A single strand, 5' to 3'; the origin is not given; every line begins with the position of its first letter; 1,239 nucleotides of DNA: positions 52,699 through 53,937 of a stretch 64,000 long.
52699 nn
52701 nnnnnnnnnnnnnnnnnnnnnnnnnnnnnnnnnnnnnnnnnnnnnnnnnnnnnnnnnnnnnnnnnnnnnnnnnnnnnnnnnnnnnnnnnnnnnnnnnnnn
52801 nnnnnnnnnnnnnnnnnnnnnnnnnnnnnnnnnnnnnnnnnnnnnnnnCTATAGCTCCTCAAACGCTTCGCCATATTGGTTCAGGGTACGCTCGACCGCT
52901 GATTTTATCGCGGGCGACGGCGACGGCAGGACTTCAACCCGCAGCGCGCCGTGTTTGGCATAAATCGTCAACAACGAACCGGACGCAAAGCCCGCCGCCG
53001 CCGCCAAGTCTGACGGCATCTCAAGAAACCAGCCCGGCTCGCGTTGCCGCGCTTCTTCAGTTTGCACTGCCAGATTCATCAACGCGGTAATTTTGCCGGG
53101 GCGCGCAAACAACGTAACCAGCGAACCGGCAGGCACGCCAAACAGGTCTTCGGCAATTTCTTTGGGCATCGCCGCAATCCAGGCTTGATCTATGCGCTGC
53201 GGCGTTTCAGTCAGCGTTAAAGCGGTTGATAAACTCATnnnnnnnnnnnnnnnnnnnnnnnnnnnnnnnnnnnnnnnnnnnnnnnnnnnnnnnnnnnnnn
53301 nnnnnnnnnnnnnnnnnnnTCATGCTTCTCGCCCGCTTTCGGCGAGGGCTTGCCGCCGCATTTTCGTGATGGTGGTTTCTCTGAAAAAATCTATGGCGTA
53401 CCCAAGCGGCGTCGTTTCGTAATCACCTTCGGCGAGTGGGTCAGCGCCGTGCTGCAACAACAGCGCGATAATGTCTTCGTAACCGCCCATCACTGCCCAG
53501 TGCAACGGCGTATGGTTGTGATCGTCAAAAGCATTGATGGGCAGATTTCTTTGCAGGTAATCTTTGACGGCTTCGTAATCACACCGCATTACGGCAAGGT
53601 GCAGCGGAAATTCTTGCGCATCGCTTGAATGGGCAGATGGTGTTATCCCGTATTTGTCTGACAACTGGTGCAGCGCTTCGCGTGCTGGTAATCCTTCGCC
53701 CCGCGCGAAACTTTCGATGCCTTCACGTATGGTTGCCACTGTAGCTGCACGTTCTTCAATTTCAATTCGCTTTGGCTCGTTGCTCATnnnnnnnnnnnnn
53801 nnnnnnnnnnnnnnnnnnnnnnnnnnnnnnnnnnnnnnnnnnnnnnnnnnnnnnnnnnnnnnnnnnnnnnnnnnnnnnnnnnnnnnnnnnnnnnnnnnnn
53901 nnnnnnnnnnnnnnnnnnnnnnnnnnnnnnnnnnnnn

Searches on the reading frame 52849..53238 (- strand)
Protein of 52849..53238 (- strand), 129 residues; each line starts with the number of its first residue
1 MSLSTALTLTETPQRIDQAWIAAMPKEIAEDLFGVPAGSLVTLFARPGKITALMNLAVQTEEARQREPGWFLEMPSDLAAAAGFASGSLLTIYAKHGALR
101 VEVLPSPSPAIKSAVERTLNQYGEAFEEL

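Call 13: find_encoding_contigs(protein=window:52849-53238:-, flank=10000, max_places=10)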
Protein window:52849-53238:- (129 aa): 3 contigs read that carry it; 3 places shown.
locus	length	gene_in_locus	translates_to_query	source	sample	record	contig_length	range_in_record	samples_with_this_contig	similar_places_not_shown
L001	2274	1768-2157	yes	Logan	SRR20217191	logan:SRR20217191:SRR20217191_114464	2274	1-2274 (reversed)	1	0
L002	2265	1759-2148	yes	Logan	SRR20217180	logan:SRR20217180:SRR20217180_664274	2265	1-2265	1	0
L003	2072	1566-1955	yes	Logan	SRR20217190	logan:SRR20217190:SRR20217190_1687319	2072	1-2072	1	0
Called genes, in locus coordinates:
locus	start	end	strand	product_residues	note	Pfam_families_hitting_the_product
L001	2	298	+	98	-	?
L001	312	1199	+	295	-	PF03544:TonB_C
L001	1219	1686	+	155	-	PF12796:Ank_2, PF13606:Ank_3 (faint), PF12796:Ank_2, PF13637:Ank_4, PF00023:Ank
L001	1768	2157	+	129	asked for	-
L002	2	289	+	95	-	?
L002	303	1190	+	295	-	PF03544:TonB_C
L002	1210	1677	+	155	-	PF12796:Ank_2, PF13606:Ank_3 (faint), PF12796:Ank_2, PF13637:Ank_4, PF00023:Ank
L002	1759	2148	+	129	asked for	-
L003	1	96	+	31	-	?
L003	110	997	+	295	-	PF03544:TonB_C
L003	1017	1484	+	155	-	PF12796:Ank_2, PF13606:Ank_3 (faint), PF12796:Ank_2, PF13637:Ank_4, PF00023:Ank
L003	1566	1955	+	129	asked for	-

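Call 51: search_protein_families(library=pfam, proteins=[window:52849-53238:-], max_evalue=0.01)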
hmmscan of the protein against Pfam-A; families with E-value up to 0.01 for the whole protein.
window:52849-53238:- (129 aa): 1 family
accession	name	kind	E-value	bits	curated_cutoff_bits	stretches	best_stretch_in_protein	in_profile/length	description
PF01568.27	Molydop_binding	-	0.0078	16.7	26.8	0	59-107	20-67/110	Molydopterin dinucleotide binding domain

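Call 73: list_cluster_members(proteins=[P0121, window:52849-53238:-, P0005, P0119])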
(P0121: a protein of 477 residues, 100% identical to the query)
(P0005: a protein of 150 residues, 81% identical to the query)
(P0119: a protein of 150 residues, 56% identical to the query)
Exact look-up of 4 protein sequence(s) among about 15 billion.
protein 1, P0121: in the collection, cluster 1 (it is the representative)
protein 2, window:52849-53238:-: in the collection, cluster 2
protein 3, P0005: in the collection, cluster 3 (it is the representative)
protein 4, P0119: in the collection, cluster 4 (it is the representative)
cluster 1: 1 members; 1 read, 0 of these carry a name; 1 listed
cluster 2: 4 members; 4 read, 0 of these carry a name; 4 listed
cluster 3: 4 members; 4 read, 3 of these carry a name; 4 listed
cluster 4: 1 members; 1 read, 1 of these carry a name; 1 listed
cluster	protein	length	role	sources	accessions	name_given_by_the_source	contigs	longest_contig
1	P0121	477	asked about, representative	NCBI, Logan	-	-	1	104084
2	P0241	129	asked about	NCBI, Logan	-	-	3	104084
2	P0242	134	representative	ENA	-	-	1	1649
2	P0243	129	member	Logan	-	-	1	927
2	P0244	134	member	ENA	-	-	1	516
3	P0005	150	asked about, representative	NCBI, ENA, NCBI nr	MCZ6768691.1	MAG: IS200/IS605 family transposase [Acidobacteria bacterium] | IS200/IS605 family transposase [Acidobacteriota bacterium]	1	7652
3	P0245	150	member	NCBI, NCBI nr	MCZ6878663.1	MAG: IS200/IS605 family transposase [Acidobacteria bacterium] | IS200/IS605 family transposase [Acidobacteriota bacterium]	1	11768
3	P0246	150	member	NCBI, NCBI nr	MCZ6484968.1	MAG: IS200/IS605 family transposase [Acidobacteria bacterium] | IS200/IS605 family transposase [Acidobacteriota bacterium]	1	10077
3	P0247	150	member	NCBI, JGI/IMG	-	-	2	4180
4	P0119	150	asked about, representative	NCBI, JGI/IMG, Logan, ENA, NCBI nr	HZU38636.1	MAG TPA: IS200/IS605 family transposase [Gemmataceae bacterium] | IS200/IS605 family transposase [Gemmataceae bacterium]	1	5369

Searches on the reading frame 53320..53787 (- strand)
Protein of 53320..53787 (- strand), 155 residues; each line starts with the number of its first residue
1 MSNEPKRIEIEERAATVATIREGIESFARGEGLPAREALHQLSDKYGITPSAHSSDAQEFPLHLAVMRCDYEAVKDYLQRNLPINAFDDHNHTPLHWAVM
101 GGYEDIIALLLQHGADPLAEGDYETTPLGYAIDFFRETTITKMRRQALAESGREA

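Call 51: search_protein_families(library=pfam, proteins=[window:53320-53787:-], max_evalue=0.01)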
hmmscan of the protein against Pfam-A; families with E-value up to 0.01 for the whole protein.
window:53320-53787:- (155 aa): 5 families
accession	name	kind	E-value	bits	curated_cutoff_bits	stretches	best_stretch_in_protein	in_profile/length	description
PF12796.13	Ank_2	-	3e-22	79.4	27.3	2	57-118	28-87/90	Ankyrin repeats (3 copies)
PF13637.12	Ank_4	-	4.2e-13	49.6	22.7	2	62-111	1-50/50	Ankyrin repeats (many copies)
PF00023.36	Ank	-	1.7e-12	47.3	21.1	1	91-119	2-30/33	Ankyrin repeat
PF13606.12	Ank_3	-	9.5e-11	41.3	22.3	1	90-118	1-29/30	Ankyrin repeat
PF13857.12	Ank_5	-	0.00012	22.8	27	0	79-131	3-56/56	Ankyrin repeats (many copies)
